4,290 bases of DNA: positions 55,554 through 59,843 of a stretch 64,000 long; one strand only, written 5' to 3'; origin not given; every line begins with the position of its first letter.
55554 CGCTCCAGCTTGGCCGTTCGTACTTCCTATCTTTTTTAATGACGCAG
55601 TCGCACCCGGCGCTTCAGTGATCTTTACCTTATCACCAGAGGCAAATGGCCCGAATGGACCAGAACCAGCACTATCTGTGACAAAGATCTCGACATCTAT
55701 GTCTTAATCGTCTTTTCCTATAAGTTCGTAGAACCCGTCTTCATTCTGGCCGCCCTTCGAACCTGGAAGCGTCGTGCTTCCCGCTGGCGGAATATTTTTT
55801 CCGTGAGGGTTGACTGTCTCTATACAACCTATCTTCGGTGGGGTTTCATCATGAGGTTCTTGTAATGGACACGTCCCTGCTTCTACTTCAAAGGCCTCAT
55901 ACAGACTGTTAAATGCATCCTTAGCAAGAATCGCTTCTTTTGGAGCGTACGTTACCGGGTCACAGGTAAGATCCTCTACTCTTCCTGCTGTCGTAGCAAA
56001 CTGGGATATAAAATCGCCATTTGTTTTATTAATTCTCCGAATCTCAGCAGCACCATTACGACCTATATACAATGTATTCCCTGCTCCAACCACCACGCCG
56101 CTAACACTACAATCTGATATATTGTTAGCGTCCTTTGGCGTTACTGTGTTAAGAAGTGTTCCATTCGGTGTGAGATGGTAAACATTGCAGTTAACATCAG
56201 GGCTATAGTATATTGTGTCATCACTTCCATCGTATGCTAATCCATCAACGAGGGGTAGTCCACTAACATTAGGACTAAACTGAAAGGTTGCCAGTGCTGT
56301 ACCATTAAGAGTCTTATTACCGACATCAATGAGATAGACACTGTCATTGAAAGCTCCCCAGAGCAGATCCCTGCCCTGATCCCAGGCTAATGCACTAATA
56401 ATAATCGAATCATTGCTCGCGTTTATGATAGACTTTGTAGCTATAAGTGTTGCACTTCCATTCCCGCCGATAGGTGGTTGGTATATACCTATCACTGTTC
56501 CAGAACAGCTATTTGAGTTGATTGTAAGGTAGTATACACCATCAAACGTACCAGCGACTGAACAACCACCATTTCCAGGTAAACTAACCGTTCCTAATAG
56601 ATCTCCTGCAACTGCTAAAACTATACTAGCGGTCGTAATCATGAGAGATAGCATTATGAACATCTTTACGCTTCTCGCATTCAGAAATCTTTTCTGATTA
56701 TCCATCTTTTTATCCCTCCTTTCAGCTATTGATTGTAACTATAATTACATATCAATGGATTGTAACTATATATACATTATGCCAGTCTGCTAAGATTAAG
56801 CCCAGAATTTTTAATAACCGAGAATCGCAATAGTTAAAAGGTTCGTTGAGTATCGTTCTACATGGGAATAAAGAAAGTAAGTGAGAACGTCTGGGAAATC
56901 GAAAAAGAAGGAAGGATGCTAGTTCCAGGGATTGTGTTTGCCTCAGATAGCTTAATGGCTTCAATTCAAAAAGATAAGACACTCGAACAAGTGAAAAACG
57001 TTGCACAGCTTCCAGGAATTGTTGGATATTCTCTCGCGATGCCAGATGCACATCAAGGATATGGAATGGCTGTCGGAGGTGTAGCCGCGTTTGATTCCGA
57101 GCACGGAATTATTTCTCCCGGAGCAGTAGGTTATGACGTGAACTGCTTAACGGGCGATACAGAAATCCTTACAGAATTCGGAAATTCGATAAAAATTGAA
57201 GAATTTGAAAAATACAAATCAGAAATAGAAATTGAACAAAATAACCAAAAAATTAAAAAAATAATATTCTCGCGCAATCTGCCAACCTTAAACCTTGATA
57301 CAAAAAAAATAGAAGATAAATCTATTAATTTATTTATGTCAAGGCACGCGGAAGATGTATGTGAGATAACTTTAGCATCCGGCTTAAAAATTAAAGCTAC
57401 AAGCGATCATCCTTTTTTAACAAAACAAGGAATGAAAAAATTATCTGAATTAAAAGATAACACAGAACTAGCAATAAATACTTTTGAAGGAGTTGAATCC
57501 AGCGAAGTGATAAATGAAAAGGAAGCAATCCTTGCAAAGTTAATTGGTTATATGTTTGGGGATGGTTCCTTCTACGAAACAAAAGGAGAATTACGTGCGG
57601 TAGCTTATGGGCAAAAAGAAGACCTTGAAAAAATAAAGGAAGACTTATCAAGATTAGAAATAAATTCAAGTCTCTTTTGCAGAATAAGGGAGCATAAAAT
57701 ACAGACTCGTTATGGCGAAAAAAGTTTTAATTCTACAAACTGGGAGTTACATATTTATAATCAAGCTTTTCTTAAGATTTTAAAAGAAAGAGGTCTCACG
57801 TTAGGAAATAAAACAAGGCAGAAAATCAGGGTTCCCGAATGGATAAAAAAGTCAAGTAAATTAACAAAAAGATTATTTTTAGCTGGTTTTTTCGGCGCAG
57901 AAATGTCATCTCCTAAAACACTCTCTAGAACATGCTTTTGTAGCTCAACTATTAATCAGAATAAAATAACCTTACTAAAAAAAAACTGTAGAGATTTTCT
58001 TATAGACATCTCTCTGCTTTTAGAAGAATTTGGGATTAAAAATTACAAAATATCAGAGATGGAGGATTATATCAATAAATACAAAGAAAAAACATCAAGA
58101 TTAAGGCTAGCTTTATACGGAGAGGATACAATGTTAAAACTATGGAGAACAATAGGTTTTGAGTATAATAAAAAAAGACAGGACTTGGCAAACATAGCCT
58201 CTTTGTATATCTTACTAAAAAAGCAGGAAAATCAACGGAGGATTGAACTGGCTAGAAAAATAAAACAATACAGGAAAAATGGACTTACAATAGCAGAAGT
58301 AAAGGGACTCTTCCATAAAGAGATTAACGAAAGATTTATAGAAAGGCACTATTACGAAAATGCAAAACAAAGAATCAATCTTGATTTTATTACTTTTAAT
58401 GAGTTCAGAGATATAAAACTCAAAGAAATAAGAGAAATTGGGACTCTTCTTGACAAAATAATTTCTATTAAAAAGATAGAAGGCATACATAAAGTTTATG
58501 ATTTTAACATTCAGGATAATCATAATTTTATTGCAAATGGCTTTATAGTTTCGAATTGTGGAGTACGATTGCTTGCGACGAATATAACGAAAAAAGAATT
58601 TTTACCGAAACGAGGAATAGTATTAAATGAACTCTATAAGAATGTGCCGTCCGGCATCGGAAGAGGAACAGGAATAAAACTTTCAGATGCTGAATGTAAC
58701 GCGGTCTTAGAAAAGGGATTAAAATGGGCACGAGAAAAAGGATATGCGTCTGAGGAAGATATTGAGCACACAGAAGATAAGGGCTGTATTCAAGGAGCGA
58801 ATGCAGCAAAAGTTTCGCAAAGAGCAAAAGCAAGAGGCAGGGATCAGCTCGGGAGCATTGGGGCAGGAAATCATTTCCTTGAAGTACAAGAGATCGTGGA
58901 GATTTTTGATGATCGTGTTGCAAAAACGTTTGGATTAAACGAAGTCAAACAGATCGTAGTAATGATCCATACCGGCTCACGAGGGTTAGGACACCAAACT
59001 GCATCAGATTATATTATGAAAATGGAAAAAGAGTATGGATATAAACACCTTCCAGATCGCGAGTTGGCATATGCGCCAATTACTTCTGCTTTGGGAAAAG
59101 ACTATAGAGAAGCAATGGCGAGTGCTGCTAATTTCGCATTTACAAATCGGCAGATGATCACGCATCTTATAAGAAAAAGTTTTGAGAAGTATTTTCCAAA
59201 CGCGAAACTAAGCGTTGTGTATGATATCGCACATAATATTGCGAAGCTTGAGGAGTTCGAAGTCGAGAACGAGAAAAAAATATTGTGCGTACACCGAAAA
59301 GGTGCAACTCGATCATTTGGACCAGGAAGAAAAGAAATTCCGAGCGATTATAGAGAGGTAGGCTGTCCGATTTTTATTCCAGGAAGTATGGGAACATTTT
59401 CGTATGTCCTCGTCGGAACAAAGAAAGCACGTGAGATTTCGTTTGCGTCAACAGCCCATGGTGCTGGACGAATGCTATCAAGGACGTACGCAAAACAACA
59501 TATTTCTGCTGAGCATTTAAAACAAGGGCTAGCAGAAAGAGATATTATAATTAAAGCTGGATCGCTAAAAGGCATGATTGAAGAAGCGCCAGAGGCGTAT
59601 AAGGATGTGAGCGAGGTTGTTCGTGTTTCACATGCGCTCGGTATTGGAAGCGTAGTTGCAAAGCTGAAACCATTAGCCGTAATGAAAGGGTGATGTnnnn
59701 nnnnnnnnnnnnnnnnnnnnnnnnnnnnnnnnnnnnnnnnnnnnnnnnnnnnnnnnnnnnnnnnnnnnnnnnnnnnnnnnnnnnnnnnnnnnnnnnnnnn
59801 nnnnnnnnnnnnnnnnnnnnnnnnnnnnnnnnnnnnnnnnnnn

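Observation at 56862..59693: RtcB split by a 471-aa intein ending in Ser-Asn, with archease encoded 1.5 kb upstream on the same strand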

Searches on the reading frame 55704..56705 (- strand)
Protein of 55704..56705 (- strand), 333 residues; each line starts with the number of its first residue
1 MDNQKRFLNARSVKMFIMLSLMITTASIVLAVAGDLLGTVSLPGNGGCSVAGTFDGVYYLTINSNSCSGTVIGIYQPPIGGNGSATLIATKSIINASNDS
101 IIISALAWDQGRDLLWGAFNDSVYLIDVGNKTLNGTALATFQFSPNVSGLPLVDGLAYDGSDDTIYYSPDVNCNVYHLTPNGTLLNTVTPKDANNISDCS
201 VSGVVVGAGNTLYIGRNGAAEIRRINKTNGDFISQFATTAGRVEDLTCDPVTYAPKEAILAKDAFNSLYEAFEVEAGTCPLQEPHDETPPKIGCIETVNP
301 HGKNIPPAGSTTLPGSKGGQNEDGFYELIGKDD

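Call 4: search_protein_families(library=pfam, proteins=[window:55704-56705:-], max_evalue=0.01)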
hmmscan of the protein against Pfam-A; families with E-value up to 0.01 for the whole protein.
window:55704-56705:- (333 aa): 0 families

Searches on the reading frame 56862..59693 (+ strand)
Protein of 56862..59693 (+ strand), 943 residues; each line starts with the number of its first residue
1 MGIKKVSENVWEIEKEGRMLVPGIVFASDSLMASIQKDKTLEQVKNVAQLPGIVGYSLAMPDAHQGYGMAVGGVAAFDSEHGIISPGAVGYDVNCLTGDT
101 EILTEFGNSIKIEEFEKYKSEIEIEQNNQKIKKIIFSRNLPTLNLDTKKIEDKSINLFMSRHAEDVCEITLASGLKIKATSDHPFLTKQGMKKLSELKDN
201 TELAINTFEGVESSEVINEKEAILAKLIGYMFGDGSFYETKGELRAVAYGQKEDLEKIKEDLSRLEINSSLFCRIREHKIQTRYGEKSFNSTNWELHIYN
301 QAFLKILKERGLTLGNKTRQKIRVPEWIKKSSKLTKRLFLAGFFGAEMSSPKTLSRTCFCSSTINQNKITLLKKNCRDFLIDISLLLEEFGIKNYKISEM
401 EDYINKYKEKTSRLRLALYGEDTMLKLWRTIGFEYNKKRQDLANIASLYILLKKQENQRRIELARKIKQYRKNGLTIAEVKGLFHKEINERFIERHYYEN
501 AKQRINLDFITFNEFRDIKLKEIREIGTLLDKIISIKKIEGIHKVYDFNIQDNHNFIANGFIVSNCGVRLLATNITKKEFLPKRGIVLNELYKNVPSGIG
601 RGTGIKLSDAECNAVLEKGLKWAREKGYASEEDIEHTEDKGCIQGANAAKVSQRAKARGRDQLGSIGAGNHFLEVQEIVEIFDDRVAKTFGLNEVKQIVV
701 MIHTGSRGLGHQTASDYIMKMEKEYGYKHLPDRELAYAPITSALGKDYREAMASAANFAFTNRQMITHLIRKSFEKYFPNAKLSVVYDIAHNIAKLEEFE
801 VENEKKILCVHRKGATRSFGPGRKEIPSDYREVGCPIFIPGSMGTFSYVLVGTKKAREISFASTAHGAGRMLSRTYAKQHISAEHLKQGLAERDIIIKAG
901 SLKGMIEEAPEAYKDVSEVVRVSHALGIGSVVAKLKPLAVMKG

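Call 4: search_protein_families(library=pfam, proteins=[window:56862-59693:+], max_evalue=0.01)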
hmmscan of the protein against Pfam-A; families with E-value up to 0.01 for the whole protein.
window:56862-59693:+ (943 aa): 3 families
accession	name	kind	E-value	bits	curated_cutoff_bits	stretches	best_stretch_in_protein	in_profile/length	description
PF01139.22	RtcB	-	4e-154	514.4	27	2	561-943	47-426/426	tRNA-splicing ligase RtcB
PF14890.11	Intein_splicing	-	1e-19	71.3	35.8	1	130-565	11-155/155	Intein splicing domain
PF14528.11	LAGLIDADG_3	-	5.4e-06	27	22.5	0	222-308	2-78/82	LAGLIDADG-like domain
